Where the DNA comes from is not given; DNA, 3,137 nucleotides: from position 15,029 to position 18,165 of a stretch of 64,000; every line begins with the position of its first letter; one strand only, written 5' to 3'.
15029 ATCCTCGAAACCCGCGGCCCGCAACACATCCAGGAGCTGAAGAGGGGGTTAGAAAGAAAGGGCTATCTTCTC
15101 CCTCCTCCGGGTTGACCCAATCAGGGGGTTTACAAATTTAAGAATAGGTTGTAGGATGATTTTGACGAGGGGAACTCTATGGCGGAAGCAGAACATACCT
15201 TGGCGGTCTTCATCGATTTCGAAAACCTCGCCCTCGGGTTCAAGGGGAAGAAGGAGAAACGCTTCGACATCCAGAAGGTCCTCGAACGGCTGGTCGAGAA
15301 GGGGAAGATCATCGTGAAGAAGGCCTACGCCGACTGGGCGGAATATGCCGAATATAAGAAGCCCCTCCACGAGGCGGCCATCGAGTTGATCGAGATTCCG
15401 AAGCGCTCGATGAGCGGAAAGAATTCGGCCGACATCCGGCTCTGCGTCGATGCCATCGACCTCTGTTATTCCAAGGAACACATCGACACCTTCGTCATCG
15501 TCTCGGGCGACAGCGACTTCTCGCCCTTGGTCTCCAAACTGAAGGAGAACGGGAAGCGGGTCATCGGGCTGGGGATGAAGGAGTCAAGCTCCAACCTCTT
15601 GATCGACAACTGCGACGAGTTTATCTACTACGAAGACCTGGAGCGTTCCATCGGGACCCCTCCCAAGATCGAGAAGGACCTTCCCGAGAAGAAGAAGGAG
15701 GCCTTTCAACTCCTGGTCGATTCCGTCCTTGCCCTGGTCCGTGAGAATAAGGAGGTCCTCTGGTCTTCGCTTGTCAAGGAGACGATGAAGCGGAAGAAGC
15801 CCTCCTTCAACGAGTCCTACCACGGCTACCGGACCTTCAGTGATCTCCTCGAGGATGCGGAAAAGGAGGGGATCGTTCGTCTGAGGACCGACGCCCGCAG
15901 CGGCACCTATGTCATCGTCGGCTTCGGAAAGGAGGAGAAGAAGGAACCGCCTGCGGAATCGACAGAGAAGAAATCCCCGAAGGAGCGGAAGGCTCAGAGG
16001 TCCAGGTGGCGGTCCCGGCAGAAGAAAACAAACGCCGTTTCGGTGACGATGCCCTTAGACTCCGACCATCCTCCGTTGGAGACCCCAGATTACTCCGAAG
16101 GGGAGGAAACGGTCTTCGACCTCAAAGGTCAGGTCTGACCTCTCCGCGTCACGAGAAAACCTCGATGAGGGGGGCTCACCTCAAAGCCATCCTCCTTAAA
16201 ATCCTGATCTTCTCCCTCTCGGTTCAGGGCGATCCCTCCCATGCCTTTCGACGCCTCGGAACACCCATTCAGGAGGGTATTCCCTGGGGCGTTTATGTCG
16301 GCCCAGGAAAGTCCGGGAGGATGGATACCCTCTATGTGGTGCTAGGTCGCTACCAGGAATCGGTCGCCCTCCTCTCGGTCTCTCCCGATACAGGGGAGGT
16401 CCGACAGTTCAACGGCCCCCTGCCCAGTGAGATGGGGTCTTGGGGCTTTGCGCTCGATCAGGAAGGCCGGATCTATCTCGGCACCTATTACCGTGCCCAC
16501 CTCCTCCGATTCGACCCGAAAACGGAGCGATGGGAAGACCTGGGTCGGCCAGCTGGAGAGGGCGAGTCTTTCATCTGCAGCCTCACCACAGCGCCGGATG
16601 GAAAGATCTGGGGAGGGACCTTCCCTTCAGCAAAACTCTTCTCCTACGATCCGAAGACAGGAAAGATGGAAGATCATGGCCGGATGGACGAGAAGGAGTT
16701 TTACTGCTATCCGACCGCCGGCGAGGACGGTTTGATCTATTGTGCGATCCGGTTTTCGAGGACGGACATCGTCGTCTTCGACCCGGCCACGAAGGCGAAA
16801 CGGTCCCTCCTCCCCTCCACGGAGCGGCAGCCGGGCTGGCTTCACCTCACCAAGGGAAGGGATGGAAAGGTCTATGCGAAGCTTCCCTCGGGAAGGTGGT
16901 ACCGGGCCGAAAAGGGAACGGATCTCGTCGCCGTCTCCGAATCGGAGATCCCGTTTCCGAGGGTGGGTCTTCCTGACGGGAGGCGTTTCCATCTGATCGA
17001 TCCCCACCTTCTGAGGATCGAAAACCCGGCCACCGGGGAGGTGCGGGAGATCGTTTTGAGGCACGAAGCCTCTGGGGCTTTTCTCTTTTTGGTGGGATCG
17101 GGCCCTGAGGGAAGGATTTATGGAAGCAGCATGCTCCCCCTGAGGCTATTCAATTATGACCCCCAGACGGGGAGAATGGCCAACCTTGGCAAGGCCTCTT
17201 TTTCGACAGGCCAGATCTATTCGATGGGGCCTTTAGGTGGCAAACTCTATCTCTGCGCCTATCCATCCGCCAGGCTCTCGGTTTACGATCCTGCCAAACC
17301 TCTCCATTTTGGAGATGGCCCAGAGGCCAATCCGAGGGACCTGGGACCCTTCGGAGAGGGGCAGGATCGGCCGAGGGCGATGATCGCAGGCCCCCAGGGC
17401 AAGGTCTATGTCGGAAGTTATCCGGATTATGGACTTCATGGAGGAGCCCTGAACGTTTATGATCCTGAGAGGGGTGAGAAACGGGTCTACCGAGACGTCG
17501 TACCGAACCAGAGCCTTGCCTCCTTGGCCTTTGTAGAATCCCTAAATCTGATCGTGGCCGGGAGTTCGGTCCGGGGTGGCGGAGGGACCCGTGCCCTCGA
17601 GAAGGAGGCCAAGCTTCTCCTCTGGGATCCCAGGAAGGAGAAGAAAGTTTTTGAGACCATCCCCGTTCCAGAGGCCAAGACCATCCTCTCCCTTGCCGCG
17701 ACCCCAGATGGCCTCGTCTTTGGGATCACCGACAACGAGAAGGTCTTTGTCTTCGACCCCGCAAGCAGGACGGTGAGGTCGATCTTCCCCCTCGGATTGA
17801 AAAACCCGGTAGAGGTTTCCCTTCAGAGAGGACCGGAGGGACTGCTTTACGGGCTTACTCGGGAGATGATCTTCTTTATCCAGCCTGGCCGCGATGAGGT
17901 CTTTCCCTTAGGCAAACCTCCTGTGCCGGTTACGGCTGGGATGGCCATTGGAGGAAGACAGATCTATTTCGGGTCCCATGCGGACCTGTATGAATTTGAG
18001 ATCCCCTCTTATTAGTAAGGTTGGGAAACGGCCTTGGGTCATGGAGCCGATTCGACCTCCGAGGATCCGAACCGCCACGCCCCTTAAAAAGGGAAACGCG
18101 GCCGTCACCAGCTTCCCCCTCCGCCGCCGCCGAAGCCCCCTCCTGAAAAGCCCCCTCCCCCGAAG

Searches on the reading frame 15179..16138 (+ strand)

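Call 7: search_protein_families(library=pfam, proteins=[window:15179-16138:+], max_evalue=0.01)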
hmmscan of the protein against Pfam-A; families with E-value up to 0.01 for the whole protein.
window:15179-16138:+ (319 aa): 3 families
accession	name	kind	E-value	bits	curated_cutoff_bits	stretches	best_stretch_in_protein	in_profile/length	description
PF01936.24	NYN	-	2.1e-38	132.6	24.2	1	8-151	2-144/145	NYN domain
PF18475.7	PIN7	-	0.00017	22.6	34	1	63-125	43-103/103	PIN domain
PF12872.13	OST-HTH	-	0.0012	19.1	23.8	1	183-226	9-54/71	OST-HTH/LOTUS domain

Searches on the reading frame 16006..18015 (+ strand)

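Call 7: search_protein_families(library=pfam, proteins=[window:16006-18015:+], max_evalue=0.01)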
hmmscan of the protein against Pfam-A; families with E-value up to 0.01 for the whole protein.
window:16006-18015:+ (669 aa): 6 families
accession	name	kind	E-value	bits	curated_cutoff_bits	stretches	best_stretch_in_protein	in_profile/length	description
PF13964.12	Kelch_6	-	2.3e-07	31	25.3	0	201-228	16-47/50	Kelch motif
PF25210.1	Kelch_FKB95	-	2.6e-05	24.4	70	1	168-264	112-202/268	FKB95, Kelch-repeats domain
PF16819.11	DUF5074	-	0.00024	20.7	27.2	0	530-591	158-219/353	Domain of unknown function (DUF5074)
PF07494.17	Reg_prop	-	0.00026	21.3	20.4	0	145-161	7-23/24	Two component regulator propeller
PF14517.12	Tachylectin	-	0.0022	18.3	29.8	0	277-304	128-158/230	Tachylectin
PF21959.2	DUF6923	-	0.0042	17.3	27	0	121-224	62-167/234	Repeat of unknown function (DUF6923)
